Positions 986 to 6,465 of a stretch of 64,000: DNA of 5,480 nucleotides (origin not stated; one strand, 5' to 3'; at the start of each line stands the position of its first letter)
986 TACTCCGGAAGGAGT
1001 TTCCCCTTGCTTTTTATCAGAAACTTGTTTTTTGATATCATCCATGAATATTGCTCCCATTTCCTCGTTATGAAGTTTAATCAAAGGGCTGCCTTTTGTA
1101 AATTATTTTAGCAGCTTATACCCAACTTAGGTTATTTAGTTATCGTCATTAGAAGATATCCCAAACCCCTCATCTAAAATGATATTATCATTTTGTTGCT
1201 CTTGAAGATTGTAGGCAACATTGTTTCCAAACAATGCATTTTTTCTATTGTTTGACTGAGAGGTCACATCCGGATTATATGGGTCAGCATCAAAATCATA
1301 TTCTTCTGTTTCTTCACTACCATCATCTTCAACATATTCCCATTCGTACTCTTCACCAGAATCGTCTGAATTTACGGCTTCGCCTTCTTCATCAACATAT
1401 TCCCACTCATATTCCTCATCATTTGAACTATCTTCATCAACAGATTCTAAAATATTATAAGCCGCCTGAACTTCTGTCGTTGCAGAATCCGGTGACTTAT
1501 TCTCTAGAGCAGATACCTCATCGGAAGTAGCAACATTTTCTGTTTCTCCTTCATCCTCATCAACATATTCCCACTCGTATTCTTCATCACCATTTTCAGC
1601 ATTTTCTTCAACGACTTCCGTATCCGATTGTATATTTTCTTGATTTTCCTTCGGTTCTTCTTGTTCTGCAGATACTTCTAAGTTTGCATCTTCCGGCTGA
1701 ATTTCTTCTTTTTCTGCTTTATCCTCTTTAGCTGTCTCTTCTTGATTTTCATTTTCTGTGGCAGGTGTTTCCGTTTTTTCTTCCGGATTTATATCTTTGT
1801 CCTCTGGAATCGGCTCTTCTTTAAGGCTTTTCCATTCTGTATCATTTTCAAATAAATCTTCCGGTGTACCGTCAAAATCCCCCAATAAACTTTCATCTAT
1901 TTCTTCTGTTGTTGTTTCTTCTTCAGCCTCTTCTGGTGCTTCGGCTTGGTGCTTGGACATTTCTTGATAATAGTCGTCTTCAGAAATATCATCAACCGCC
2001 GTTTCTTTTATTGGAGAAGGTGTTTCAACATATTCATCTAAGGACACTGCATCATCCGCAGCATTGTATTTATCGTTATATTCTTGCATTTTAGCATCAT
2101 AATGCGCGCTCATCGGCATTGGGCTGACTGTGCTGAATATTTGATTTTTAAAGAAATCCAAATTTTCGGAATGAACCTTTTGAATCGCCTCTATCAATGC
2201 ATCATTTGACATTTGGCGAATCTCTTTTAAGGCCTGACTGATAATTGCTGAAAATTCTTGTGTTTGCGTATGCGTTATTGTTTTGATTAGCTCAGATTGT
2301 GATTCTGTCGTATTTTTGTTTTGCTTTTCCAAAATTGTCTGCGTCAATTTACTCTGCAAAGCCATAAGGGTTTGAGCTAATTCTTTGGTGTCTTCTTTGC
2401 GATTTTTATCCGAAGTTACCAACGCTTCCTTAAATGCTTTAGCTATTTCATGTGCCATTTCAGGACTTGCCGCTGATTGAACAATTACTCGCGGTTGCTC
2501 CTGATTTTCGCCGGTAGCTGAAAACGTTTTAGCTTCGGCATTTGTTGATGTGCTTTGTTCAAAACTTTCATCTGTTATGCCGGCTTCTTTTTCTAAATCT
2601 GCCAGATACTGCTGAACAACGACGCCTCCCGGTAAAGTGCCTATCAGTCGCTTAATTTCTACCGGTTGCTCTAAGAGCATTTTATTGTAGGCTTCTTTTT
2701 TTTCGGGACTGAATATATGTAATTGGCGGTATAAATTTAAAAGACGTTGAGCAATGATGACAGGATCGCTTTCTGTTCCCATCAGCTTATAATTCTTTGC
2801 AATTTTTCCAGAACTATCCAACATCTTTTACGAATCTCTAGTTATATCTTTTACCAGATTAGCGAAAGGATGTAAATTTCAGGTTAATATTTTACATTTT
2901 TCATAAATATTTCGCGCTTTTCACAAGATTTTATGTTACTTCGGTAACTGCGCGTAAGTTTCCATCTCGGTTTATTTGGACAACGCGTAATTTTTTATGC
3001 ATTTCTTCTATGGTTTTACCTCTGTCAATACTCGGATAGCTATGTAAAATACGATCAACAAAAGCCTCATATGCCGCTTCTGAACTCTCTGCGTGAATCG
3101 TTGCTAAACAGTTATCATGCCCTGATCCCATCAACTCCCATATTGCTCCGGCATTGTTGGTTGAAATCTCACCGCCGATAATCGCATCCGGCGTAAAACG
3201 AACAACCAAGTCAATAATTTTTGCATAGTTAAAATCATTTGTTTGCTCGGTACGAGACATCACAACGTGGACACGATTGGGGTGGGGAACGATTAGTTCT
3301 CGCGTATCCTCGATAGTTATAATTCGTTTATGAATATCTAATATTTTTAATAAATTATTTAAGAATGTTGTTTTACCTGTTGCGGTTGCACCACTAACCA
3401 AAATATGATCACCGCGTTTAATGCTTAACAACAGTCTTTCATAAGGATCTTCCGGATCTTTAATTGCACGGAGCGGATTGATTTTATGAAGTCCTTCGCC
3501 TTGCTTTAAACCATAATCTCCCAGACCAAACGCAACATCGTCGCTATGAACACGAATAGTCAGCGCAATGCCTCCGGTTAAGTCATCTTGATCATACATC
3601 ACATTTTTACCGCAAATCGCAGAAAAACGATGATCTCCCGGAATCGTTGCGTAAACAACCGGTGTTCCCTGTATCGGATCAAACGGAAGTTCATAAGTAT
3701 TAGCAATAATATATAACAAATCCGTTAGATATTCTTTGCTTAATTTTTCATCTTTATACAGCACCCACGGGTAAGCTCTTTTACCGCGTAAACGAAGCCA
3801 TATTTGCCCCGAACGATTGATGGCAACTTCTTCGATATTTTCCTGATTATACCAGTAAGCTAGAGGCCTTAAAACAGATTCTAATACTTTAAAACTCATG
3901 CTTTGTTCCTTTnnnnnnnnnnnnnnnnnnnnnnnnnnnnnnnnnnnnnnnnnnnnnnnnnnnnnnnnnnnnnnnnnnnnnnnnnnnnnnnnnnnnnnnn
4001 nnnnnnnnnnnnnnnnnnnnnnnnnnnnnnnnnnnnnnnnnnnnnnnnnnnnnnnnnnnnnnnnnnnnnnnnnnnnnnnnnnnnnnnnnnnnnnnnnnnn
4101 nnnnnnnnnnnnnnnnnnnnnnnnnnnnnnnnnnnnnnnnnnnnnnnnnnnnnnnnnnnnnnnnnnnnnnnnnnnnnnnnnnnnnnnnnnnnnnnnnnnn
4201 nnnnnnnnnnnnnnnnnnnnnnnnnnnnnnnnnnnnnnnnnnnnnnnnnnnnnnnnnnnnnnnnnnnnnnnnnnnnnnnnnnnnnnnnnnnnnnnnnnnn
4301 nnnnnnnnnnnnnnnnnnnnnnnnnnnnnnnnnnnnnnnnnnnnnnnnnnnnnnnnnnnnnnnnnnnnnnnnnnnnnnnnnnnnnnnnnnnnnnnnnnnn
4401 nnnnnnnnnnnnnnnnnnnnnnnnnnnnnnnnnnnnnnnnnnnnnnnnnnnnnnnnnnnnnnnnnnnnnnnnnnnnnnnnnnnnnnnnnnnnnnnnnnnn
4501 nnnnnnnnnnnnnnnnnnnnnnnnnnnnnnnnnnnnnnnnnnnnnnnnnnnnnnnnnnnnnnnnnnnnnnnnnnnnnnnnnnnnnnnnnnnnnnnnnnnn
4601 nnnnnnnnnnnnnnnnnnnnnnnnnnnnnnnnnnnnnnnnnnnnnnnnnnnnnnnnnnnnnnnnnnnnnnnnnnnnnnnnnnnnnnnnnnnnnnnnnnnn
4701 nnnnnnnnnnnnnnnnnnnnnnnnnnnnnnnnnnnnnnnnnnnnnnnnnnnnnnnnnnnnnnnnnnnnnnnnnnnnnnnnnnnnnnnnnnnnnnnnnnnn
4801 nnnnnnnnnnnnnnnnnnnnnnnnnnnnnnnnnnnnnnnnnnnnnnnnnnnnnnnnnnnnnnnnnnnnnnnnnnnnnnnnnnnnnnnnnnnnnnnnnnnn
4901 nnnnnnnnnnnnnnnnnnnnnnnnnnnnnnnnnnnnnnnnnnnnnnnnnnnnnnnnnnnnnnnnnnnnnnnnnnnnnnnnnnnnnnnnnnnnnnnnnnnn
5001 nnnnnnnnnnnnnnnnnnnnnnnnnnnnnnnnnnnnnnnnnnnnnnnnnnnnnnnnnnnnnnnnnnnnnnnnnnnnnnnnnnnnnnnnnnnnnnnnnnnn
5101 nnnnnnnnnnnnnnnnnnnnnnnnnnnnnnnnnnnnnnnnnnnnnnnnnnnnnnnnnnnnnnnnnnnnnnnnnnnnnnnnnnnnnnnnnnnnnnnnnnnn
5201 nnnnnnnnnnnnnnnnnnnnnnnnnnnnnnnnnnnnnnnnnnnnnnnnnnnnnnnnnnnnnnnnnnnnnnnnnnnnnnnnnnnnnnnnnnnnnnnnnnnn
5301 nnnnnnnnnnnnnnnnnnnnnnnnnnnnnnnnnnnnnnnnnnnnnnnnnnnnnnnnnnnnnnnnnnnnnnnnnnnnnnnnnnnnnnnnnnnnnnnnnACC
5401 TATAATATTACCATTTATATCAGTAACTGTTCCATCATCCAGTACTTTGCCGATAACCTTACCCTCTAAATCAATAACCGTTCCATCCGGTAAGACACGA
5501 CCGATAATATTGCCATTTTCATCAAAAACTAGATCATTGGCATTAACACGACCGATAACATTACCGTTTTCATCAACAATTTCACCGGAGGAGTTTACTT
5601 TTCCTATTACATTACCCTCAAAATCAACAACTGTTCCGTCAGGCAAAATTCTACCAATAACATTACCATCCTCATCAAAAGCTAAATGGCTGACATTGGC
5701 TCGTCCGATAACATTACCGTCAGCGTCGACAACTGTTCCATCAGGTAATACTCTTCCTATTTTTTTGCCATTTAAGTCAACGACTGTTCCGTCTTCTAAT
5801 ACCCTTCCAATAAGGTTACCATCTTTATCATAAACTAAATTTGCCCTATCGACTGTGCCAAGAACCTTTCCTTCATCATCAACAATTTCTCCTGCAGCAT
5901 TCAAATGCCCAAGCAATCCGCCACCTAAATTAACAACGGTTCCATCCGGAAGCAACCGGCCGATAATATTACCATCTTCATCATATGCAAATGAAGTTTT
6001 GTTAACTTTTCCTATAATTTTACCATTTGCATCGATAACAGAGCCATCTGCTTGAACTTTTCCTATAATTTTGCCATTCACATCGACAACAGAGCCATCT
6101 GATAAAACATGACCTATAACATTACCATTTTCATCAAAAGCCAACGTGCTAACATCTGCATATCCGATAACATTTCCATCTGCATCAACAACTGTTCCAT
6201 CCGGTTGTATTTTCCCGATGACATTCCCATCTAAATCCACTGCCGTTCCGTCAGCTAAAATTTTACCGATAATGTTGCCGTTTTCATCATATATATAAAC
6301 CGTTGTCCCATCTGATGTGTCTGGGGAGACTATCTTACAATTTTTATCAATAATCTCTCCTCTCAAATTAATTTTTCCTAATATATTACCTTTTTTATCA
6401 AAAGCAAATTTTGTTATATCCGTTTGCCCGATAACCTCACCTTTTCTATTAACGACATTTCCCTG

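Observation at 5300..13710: Approximately 8 kb of near-contiguous coding tandem repeats shared by two adjacent genes: a recombination-prone and assembly-fragile region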

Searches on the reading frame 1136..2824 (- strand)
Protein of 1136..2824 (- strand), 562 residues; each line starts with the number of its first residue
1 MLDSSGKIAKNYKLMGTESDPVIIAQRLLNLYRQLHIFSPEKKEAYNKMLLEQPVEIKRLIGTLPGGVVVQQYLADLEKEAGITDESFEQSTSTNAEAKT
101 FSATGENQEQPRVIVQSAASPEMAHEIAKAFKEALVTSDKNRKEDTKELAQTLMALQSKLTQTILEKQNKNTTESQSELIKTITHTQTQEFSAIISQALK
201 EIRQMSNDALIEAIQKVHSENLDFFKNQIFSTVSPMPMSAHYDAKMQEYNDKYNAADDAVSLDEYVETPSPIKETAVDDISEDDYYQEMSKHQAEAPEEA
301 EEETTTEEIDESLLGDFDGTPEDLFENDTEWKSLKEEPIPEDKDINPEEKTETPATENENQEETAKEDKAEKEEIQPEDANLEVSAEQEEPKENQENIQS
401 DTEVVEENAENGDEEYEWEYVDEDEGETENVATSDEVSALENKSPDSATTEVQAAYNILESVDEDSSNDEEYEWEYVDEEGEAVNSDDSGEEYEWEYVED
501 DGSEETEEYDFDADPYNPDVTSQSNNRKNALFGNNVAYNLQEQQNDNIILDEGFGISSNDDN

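Call 8: search_protein_families(library=pfam, proteins=[window:1136-2824:-], max_evalue=0.001)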
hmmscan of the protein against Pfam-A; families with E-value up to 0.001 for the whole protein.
window:1136-2824:- (562 aa): 0 families

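Call 29: search_protein_families(library=ncbifam, proteins=[window:1136-2824:-], max_evalue=0.01)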
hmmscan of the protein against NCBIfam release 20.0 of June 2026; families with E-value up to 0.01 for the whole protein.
window:1136-2824:- (562 aa): 0 families

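Call 81: search_solved_structures(query=window:1136-2824:-, max_evalue=1)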
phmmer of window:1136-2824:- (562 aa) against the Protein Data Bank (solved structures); distinct sequences matched with E-value up to 1: 3.
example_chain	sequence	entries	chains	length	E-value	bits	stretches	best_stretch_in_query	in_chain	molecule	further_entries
8qze_A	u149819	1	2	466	0.28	13.4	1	177-284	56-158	Bifunctional cytochrome P450/NADPH--P450 reductase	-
5vlb_A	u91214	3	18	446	0.79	11.9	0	209-301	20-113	Histidinol dehydrogenase, chloroplastic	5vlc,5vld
8g9j_A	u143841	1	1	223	0.84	11.8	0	113-210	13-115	THR1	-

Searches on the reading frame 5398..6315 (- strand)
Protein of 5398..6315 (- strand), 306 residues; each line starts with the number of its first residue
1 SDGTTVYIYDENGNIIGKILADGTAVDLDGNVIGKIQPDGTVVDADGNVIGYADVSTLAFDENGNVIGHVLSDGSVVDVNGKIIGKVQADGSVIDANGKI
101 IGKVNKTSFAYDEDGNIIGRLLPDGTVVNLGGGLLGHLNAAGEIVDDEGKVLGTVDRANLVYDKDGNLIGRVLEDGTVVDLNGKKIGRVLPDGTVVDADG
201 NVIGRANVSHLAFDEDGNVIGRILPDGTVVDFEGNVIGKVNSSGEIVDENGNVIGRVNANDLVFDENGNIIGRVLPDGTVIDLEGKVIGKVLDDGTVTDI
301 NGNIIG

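Call 78: predict_structure(alignment_id=A3)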
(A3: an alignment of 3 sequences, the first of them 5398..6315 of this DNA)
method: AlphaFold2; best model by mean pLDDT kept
length: 306 residues; sequences in the alignment: 3
mean_pLDDT: 83.2   pTM: 0.63
mean pLDDT of the five models: 83.2, 83.0, 83.0, 80.9, 80.1
residues with pLDDT >= 90: 88; 70-90: 188; 50-70: 28; < 50: 2
segments of 3 or more residues with pLDDT < 50: none
pLDDT, mean of each block of 10 residues (from residue 1): 69 87 91 90 91 85 89 84 87 90 81 75 69 73 78 74 80 81 81 89 85 88 85 87 90 84 84 79 80 87 88
secondary structure, 60 per line:
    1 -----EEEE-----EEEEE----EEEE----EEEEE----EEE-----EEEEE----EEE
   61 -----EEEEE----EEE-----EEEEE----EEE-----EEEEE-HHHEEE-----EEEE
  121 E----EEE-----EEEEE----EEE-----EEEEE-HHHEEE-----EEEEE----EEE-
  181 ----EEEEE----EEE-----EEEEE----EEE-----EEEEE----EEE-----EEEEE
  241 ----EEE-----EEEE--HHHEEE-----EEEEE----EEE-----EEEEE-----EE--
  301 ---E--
elements in order: E6-9 E15-19 E24-27 E32-36 E41-43 E49-53 E58-60 E66-70 E75-77 E83-87 E92-94 E100-104 E109-111 E117-121 E126-128 E134-138 E143-145 E151-155 E160-162 E168-172 E177-179 E185-189 E194-196 E202-206 E211-213 E219-223 E228-230 E236-240 E245-247 E253-256 E262-264 E270-274 E279-281 E287-291
